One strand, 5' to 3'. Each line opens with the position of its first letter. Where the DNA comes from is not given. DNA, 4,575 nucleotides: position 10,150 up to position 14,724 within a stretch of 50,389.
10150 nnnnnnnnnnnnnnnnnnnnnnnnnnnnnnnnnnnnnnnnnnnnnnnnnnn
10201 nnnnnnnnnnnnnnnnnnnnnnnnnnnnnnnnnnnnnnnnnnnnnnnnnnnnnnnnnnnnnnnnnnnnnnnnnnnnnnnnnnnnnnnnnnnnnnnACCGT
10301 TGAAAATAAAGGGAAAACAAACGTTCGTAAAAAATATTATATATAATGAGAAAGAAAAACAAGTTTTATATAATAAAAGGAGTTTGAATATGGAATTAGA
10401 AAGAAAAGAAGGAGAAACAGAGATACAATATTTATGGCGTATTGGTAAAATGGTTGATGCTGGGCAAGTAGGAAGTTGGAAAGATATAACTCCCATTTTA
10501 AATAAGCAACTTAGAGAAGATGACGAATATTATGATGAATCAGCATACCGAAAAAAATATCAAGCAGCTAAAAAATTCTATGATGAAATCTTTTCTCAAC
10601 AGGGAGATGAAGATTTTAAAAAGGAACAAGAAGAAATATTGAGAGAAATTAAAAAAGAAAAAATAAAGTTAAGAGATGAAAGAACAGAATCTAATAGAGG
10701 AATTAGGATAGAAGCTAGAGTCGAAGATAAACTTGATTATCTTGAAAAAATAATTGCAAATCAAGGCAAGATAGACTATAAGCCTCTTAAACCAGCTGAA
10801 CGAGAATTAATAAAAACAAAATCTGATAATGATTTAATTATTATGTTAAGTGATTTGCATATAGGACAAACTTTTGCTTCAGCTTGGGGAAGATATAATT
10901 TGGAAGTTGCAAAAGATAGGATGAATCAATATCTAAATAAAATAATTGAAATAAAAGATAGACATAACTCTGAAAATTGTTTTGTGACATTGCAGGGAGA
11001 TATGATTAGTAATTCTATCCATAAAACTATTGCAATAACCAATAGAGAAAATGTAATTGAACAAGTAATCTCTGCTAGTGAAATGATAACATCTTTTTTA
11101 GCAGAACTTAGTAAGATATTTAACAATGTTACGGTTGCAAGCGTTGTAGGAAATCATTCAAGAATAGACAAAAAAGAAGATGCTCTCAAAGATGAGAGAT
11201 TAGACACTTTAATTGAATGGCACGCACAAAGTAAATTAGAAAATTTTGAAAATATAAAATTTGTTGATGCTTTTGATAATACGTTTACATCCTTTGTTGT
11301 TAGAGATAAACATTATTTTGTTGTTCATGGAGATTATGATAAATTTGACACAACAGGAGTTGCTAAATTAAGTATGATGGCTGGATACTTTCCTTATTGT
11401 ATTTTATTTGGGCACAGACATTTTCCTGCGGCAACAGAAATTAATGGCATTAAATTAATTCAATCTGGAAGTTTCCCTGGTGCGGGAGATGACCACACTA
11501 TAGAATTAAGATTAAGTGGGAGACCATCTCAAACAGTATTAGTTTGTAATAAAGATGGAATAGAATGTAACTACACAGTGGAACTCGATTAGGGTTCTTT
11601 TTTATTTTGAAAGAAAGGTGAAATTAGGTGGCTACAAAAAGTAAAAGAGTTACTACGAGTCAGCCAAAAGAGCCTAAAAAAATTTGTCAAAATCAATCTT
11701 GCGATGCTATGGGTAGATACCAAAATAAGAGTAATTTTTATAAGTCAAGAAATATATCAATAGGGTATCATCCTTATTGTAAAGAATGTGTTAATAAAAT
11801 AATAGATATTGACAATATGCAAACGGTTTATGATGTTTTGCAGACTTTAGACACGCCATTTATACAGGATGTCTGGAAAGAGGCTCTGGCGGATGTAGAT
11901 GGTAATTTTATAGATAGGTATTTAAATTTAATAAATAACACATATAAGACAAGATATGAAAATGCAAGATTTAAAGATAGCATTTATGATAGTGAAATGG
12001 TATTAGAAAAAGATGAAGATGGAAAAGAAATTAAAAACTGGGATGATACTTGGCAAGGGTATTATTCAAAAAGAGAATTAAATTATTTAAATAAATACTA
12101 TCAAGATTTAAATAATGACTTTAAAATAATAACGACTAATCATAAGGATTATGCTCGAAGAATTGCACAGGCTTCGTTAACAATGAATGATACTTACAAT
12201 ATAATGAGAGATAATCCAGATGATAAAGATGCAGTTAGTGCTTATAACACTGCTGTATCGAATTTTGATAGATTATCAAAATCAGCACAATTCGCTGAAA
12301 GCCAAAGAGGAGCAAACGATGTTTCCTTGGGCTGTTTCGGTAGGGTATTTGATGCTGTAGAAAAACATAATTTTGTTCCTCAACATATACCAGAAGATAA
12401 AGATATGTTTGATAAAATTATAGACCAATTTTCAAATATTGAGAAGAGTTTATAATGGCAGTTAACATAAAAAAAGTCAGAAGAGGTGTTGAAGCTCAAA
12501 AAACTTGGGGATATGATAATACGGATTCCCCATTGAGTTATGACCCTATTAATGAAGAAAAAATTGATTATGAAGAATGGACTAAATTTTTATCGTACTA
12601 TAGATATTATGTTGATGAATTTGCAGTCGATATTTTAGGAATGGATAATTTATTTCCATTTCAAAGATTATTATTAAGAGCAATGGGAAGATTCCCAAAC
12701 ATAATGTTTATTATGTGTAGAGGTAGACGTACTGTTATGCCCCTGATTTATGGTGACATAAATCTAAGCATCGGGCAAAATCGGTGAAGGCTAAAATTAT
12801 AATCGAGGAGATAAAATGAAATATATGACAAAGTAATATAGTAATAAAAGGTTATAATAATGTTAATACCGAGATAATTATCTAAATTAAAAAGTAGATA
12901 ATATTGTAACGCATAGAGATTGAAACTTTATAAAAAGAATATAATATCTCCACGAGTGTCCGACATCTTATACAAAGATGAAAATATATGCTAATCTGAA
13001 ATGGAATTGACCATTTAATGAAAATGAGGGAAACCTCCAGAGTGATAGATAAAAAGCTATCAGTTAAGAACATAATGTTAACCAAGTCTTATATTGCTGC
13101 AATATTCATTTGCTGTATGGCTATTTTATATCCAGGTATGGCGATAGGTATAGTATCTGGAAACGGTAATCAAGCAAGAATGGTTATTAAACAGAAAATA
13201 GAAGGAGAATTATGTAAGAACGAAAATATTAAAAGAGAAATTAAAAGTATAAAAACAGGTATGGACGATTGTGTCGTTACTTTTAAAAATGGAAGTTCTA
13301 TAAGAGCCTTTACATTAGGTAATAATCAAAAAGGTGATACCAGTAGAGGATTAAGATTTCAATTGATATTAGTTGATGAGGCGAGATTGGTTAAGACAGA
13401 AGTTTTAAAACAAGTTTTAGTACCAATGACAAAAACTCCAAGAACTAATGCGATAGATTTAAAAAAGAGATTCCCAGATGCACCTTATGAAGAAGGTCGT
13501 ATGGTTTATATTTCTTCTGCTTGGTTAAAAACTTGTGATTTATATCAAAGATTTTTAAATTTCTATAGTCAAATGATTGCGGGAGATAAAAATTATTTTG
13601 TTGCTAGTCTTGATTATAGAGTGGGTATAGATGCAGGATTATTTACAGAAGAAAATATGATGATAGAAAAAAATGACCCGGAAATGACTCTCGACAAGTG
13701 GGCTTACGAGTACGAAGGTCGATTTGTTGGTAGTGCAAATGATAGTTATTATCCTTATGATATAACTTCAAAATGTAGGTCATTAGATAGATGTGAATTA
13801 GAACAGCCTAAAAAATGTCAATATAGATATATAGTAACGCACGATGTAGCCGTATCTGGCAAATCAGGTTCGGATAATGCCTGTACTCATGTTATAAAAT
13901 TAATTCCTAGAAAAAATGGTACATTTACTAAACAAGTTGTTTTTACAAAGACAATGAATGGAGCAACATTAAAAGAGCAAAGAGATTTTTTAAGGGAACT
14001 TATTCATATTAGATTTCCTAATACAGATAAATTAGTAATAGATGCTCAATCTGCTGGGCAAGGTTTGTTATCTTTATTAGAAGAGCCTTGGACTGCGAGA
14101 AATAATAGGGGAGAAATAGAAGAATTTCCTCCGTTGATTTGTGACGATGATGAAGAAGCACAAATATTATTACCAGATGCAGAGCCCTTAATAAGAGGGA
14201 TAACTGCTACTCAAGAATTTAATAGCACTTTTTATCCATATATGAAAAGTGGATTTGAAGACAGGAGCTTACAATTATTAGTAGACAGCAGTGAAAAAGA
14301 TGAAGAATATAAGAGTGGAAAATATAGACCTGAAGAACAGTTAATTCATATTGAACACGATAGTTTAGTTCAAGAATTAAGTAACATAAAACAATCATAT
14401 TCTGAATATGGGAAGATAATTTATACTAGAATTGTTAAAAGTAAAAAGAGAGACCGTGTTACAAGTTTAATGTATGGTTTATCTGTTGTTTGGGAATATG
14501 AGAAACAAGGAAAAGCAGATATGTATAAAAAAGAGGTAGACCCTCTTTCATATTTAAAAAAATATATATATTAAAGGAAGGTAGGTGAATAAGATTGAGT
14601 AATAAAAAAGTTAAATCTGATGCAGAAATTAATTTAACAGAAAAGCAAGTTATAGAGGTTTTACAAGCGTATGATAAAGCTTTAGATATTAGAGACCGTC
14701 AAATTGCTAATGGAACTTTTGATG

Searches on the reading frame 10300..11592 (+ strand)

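Call 68: search_protein_families(library=phrogs, proteins=[window:10300-11592:+], max_evalue=0.00001)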
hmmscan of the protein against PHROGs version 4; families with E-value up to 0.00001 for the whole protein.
window:10300-11592:+ (430 aa): 2 families
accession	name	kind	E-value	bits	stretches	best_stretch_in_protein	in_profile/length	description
phrog_284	-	DNA, RNA and nucleotide metabolism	5.6e-63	214.2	1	58-429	20-394/398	exonuclease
phrog_704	-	DNA, RNA and nucleotide metabolism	3.6e-11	43.8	1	60-288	22-253/390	DNA repair exonuclease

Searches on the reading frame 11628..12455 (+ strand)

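Call 68: search_protein_families(library=phrogs, proteins=[window:11628-12455:+], max_evalue=0.00001)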
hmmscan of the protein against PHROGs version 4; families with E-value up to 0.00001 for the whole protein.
window:11628-12455:+ (275 aa): 1 family
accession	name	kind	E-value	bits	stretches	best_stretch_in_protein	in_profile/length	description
phrog_3314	-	unknown function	2.5e-43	149.6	1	21-274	5-262/286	-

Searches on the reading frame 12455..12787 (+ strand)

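Call 68: search_protein_families(library=phrogs, proteins=[window:12455-12787:+], max_evalue=0.00001)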
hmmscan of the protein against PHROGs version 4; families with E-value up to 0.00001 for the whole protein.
window:12455-12787:+ (110 aa): 1 family
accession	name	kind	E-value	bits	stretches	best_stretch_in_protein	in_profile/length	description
phrog_15503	-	unknown function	1.8e-09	38.3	1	39-90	41-95/245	-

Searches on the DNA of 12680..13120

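Call 70: search_rna_families(source=window, start=12680, end=13120, threshold=evalue, max_evalue=1, show_alignments=1)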
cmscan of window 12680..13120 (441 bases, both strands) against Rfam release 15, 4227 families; matches with E-value up to 1: 0.
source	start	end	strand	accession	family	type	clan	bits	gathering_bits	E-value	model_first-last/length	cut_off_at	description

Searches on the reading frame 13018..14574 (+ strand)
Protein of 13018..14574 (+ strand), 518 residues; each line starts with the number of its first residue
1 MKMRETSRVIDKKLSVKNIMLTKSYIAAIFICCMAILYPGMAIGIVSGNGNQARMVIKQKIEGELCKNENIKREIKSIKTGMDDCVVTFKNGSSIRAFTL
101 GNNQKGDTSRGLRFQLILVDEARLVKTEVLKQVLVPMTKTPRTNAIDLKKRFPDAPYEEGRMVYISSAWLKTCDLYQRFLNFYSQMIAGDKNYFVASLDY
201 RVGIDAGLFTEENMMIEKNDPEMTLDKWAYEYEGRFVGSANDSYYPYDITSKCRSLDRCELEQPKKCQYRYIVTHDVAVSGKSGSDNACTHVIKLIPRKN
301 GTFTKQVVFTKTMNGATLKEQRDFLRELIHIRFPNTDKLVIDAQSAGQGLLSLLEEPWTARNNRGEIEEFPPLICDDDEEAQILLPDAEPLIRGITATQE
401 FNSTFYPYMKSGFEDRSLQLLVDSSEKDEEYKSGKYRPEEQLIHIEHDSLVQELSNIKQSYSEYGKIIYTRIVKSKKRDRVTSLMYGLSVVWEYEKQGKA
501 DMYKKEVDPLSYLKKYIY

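Call 68: search_protein_families(library=phrogs, proteins=[window:13018-14574:+], max_evalue=0.00001)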
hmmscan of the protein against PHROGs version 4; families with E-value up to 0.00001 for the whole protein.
window:13018-14574:+ (518 aa): 6 families
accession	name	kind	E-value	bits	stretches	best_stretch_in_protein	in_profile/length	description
phrog_15503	-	unknown function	4e-25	89.6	1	21-174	96-244/245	-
phrog_2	-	head and packaging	1e-23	85.1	1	23-437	290-572/807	terminase large subunit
phrog_24618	-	unknown function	2e-11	45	1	292-492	1-209/230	-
phrog_26582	-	unknown function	3.1e-11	44.1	1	190-435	16-269/363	-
phrog_38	-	head and packaging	7.7e-07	29.1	1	22-363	317-634/760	terminase large subunit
phrog_5989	-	head and packaging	1.1e-06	29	1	22-151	168-288/347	terminase large subunit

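Call 78: search_dna_similar(query=window:13018-14574:+, collection=phages, mode=protein, max_rows=8, max_evalue=1e-20)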
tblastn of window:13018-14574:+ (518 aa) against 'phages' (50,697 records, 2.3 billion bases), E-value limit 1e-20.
Records with a match: 133; places in all: 133; records where one place covers at least 80% of the query: 132.
Best place of each record, by identity: <60% 133.
By first word of the organism name: Bacillus 77; Lactococcus 22; Clostridium 6; Clostridioides 6; Staphylococcus 4; Mammaliicoccus 4; Geobacillus 2; Thomasclavelia 2; Bacteriophage 2; Brevibacillus 2; and 5 more.
By host as written in the record: Lactococcus lactis 17; Bacillus cereus 10; Bacillus anthracis Sterne 10; Bacillus subtilis BEST7003 8; Bacillus anthracis 7; - 6; Bacillus subtilis 6; Bacillus subtilis subsp. subtilis str. 168 5; and 38 more.
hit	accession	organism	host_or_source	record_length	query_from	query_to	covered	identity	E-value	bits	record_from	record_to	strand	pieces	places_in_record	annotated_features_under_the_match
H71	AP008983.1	Clostridium phage c-st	Clostridium botulinum type C strain ...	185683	21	512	95%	52.9%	1e-155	496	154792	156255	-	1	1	conserved phage-related protein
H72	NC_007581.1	Clostridium phage c-st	Clostridium botulinum type C strain ...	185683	21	512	95%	52.9%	1e-155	496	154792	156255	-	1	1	conserved phage-related protein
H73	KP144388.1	Geobacillus virus E3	failed fermentation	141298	21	488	90%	29.4%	6e-38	154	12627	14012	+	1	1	putative terminase large subunit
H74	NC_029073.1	Geobacillus virus E3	failed fermentation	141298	21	488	90%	29.4%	6e-38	154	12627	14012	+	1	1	putative terminase large subunit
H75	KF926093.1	Lactococcus phage phiL47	Lactococcus lactis subsp. cremoris ...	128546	21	514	95%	27.1%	2e-33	141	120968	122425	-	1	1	putative terminase family protein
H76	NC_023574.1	Lactococcus phage phiL47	Lactococcus lactis subsp. cremoris ...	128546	21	514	95%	27.1%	2e-33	141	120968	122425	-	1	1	putative terminase family protein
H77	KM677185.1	Lactococcus phage WRP3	Lactococcus lactis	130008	21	514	95%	27.1%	2e-33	141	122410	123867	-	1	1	terminase family protein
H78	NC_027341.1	Lactococcus phage WRP3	Lactococcus lactis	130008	21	514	95%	27.1%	2e-33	141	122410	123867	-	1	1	terminase family protein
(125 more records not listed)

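Call 79: get_annotated_region(hit=H71, flank=1200)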
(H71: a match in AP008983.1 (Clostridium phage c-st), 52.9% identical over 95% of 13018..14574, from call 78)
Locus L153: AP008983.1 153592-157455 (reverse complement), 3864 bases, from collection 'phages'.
description: Clostridium phage c-st genomic DNA, complete genome.
organism: Clostridium phage c-st (NCBI taxid 12336)
taxonomy: Viruses; Duplodnaviria; Heunggongvirae; Uroviricota; Caudoviricetes
host: Clostridium botulinum type C strain C-Stockholm; source: -; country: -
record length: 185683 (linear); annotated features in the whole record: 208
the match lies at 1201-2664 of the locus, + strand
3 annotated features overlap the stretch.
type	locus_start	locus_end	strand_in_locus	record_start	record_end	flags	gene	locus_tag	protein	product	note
CDS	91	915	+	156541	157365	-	-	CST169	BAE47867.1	conserved hypothetical protein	B. subtilis bacteriophage SP beta YonG-homolog, similar to hypothetical protein [Clostridium acetobutylicum] ...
CDS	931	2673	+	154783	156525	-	-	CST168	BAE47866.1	conserved phage-related protein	B. subtilis bacteriophage SP beta YonF-homolog, similar to YonF (Bacillus subtilis bacteriophage SP beta] ...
CDS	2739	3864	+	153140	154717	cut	-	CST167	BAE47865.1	conserved phage-related protein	B. subtilis bacteriophage SP beta YonE-homolog, similar to YonE [Bacillus subtilis bacteriophage SP beta] ...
